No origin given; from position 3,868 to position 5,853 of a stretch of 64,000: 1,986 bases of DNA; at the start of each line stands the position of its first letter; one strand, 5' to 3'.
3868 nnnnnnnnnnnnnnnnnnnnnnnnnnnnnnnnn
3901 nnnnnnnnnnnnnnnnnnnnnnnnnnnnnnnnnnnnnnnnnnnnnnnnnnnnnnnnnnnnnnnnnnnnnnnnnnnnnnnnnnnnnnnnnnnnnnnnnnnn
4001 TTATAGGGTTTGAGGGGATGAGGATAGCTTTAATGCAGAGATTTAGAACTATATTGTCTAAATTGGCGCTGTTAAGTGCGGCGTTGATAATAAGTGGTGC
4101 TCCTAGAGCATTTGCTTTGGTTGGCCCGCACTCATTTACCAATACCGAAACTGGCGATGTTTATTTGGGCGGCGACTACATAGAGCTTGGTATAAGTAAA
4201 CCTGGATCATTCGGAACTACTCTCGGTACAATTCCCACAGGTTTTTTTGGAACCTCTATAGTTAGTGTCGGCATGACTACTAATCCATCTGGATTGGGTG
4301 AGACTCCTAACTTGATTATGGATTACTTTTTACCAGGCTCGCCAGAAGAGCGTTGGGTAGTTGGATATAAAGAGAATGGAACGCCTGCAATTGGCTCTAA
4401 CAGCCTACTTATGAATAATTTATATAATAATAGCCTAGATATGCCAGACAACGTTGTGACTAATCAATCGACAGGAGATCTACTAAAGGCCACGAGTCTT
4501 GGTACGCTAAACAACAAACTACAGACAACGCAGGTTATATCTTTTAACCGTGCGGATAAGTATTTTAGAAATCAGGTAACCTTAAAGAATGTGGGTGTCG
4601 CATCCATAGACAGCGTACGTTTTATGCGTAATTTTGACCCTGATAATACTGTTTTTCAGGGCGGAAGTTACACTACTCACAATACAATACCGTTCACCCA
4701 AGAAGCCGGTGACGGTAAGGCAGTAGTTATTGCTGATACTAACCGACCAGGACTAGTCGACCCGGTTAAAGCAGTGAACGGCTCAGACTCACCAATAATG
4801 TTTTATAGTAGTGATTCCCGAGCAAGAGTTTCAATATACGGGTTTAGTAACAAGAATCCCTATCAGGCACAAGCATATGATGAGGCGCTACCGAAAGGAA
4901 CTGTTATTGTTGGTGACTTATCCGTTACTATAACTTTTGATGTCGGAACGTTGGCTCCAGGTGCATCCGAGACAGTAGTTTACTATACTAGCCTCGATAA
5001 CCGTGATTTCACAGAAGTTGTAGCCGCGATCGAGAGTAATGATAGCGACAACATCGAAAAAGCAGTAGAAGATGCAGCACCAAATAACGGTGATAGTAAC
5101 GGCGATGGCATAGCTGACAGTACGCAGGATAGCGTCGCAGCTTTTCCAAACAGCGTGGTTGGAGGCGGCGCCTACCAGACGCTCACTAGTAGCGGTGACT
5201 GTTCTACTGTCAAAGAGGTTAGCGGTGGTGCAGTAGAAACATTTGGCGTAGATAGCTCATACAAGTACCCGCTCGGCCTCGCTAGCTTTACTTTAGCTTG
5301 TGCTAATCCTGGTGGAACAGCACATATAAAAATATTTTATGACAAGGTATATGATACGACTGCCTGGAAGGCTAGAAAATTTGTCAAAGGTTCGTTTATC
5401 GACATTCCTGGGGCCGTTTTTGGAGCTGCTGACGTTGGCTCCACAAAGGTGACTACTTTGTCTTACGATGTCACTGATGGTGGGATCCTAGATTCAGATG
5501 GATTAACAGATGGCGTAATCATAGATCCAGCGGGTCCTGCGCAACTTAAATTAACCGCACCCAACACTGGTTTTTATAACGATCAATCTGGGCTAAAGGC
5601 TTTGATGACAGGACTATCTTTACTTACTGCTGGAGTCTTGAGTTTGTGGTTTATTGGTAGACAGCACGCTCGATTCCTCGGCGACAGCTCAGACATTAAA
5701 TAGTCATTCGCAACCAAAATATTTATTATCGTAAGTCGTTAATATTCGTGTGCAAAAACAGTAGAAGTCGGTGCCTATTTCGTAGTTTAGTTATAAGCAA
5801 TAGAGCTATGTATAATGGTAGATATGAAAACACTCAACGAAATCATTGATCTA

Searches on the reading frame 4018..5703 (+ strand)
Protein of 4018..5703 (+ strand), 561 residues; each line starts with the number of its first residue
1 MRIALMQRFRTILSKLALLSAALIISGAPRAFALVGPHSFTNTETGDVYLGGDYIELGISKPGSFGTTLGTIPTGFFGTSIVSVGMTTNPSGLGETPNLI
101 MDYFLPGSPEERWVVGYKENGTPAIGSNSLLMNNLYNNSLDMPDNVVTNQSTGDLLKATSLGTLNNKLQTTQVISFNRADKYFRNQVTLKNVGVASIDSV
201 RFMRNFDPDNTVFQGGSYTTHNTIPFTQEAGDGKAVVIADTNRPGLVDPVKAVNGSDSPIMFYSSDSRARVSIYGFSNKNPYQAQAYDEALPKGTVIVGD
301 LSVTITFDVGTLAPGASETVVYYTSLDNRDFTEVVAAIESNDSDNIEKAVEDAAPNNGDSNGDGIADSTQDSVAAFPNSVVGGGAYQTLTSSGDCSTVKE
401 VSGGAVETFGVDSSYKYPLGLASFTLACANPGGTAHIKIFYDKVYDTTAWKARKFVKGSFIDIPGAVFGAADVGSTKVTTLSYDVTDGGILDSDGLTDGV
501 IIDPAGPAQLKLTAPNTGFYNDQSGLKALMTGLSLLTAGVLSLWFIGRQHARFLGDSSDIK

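Call 14: find_encoding_contigs(protein=window:4018-5703:+, flank=10000, max_places=10)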
Protein window:4018-5703:+ (561 aa): no gene with exactly this product is on record in the collection.

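Call 34: search_protein_families(library=pfam, proteins=[window:4018-5703:+], max_evalue=0.01)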
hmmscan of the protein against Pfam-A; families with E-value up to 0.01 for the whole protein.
window:4018-5703:+ (561 aa): 0 families
